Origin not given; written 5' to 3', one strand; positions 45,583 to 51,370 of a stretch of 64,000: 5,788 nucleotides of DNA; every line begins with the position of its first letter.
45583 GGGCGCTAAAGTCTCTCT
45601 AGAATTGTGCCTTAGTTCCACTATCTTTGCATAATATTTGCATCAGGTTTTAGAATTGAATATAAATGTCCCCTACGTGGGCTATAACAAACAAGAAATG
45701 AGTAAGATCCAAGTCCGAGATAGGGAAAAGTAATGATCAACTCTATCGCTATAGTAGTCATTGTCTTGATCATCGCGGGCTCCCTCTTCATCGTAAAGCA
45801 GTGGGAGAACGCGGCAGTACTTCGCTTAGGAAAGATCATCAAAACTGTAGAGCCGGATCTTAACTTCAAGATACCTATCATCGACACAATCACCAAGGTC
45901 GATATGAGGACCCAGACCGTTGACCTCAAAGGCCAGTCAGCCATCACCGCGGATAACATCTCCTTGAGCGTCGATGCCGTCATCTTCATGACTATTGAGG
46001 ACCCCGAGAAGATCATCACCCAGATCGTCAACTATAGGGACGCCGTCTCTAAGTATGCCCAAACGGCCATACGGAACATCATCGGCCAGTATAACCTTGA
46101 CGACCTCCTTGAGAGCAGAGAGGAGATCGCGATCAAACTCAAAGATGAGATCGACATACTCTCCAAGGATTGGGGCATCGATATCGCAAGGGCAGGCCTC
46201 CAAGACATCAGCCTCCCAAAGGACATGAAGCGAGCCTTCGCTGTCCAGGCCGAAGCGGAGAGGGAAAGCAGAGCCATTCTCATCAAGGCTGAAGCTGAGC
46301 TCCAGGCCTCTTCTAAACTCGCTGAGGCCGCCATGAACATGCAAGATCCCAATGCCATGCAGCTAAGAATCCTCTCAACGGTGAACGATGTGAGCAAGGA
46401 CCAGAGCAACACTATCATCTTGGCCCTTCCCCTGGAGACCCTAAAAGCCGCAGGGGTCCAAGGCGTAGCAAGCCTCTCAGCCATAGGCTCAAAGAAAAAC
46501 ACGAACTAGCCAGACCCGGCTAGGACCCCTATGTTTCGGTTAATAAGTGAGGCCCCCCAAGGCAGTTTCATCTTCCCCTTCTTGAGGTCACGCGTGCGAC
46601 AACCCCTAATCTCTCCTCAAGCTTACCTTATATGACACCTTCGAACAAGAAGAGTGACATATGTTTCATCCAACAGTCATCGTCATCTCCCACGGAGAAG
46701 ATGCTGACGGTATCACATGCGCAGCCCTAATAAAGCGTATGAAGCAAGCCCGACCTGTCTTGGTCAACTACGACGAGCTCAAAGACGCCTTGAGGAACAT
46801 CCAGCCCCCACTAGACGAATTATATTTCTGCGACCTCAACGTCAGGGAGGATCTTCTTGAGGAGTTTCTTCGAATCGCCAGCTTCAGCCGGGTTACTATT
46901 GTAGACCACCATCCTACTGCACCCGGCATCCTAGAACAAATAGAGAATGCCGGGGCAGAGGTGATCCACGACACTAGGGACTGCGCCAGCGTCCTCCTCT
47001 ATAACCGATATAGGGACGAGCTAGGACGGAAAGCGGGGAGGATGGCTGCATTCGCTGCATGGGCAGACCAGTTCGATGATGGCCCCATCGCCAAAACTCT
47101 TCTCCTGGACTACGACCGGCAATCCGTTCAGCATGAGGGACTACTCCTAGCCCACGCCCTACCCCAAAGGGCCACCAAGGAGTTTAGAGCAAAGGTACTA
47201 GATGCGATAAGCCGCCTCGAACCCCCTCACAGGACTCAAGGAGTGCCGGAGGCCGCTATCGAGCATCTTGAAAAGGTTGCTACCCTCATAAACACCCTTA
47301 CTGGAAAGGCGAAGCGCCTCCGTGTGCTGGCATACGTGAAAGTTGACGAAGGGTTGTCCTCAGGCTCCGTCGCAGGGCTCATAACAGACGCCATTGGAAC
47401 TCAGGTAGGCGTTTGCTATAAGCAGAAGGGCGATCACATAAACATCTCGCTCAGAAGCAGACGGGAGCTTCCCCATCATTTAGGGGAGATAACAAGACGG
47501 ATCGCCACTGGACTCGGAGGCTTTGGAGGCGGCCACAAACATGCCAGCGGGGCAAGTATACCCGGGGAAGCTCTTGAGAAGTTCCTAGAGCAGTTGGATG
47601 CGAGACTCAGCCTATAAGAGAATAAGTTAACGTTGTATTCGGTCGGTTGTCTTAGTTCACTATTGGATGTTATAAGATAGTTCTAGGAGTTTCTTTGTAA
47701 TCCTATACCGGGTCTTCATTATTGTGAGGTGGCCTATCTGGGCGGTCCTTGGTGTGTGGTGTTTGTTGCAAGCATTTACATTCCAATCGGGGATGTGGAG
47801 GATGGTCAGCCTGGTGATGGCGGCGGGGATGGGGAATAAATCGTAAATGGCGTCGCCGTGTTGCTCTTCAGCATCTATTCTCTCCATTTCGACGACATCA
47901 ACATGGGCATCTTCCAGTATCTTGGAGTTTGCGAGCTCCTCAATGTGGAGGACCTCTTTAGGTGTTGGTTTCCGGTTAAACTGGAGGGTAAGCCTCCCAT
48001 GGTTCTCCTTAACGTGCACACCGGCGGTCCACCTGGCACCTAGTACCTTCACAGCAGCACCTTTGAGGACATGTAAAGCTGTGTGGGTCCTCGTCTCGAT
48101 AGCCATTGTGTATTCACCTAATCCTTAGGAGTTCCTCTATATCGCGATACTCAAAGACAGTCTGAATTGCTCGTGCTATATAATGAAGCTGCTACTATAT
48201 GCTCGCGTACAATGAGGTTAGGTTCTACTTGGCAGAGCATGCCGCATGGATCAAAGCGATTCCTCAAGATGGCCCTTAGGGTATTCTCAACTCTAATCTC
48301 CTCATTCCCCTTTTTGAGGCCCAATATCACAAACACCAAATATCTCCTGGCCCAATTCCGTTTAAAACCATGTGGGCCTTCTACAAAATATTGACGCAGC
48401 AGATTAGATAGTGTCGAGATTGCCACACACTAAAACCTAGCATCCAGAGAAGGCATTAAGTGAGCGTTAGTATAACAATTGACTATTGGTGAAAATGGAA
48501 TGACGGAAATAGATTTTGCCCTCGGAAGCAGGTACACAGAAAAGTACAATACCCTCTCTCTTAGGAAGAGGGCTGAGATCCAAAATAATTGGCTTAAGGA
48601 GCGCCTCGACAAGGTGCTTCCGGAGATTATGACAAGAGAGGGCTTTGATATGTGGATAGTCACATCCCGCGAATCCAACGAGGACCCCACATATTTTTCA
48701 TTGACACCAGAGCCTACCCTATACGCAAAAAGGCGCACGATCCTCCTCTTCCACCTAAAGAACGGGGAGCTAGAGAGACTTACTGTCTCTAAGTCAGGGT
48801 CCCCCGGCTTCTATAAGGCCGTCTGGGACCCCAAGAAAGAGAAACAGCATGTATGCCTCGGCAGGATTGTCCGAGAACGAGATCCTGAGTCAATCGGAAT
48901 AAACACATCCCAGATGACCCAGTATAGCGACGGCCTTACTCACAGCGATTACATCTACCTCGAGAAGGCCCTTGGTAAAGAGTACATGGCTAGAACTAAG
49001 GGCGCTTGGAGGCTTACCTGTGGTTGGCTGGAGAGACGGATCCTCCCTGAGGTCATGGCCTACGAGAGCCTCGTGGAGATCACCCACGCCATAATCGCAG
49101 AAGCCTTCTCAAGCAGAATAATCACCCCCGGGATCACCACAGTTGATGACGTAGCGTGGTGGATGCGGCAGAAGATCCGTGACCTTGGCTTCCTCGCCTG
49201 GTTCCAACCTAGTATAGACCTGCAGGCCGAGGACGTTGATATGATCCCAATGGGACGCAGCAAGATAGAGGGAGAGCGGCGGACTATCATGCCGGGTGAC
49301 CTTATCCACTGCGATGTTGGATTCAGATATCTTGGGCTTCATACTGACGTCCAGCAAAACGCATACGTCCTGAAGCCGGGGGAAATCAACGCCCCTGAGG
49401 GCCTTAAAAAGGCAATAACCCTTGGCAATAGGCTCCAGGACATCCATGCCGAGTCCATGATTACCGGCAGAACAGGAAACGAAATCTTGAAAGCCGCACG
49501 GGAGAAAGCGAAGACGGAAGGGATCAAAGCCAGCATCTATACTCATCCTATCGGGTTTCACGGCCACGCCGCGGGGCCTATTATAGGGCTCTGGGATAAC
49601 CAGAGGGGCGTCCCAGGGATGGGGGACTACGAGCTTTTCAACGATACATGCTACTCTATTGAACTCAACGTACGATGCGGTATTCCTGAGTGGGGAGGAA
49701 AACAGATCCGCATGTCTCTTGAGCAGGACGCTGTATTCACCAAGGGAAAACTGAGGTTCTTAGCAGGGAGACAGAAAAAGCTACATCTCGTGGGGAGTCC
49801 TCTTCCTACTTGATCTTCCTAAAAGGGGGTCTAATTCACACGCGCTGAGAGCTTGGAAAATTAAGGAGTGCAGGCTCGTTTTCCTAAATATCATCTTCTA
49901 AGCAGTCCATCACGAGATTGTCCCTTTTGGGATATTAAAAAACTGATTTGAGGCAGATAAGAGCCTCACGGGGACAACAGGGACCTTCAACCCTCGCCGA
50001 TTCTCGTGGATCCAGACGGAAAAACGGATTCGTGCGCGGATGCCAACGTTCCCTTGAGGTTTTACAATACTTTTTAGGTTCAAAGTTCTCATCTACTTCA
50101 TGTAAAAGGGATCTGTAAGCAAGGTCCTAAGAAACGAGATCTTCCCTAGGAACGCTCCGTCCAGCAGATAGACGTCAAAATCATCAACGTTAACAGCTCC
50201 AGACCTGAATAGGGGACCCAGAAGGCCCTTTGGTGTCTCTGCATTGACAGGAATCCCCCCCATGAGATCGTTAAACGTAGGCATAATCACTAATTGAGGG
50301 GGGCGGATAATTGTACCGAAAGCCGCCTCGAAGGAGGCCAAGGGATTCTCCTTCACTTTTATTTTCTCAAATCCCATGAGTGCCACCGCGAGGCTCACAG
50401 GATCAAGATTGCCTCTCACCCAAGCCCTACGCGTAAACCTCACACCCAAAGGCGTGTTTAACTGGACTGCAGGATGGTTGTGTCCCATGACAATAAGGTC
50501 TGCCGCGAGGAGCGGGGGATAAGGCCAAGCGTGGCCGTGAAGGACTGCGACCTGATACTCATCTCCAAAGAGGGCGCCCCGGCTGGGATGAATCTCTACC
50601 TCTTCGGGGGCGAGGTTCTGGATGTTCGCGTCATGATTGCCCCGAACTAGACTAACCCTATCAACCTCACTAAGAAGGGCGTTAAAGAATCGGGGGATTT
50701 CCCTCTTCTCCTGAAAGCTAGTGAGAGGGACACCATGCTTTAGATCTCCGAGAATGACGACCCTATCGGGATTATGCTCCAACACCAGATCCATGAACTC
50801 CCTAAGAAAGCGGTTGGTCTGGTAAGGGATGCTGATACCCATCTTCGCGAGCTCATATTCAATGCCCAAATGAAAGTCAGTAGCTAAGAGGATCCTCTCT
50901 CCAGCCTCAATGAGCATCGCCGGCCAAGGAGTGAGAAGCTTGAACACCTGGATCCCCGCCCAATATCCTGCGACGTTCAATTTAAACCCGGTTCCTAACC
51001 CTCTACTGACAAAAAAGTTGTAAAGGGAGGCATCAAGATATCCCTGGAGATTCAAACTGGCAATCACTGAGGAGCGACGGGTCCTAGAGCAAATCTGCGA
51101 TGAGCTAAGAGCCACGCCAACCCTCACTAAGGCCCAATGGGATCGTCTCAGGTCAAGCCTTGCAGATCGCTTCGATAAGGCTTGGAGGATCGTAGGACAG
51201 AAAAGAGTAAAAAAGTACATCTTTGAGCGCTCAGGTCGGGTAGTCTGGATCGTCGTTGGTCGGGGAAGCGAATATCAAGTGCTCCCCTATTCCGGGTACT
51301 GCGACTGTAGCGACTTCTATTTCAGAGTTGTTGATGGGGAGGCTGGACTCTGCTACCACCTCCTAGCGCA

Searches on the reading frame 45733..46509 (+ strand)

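Call 64: search_protein_families(library=pfam, proteins=[window:45733-46509:+], max_evalue=0.00001)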
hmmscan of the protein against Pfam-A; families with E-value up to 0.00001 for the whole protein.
window:45733-46509:+ (258 aa): 1 family
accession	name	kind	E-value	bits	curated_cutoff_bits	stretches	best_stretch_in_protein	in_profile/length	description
PF01145.31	Band_7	-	1.2e-38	133.3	23.6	1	19-189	1-175/176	SPFH domain / Band 7 family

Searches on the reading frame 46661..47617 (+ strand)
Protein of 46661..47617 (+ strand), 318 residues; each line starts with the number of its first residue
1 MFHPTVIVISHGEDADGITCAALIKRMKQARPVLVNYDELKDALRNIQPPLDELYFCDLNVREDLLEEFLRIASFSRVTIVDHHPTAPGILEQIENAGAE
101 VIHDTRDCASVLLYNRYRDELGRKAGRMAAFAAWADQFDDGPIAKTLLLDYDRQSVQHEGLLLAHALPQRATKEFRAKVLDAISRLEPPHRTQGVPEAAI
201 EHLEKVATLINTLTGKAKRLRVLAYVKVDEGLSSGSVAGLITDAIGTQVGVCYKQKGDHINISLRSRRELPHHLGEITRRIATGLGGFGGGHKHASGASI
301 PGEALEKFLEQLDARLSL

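Call 64: search_protein_families(library=pfam, proteins=[window:46661-47617:+], max_evalue=0.00001)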
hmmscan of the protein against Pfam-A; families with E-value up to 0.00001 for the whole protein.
window:46661-47617:+ (318 aa): 2 families
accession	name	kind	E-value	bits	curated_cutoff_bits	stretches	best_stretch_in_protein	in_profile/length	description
PF02272.25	DHHA1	-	2.3e-13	50.9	25.9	1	233-316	17-100/102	DHHA1 domain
PF01368.27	DHH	-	2.6e-06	28.2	28.1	1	6-117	2-102/125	DHH family, N-terminal domain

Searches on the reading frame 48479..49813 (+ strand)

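Call 64: search_protein_families(library=pfam, proteins=[window:48479-49813:+], max_evalue=0.00001)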
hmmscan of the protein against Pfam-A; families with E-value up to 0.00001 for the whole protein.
window:48479-49813:+ (444 aa): 1 family
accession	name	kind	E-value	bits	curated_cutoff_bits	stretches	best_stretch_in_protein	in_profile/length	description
PF00557.29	Peptidase_M24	-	1.2e-11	45.2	23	1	199-410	7-200/208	Metallopeptidase family M24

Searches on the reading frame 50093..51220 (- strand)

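Call 64: search_protein_families(library=pfam, proteins=[window:50093-51220:-], max_evalue=0.00001)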
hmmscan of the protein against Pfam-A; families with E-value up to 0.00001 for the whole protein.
window:50093-51220:- (375 aa): 2 families
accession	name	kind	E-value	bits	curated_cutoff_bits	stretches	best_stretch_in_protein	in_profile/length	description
PF00149.33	Metallophos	-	1.5e-08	35.7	21.5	1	109-206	2-82/191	Calcineurin-like phosphoesterase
PF12850.12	Metallophos_2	-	3.8e-06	27.4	27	1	110-251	3-119/154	Calcineurin-like phosphoesterase superfamily domain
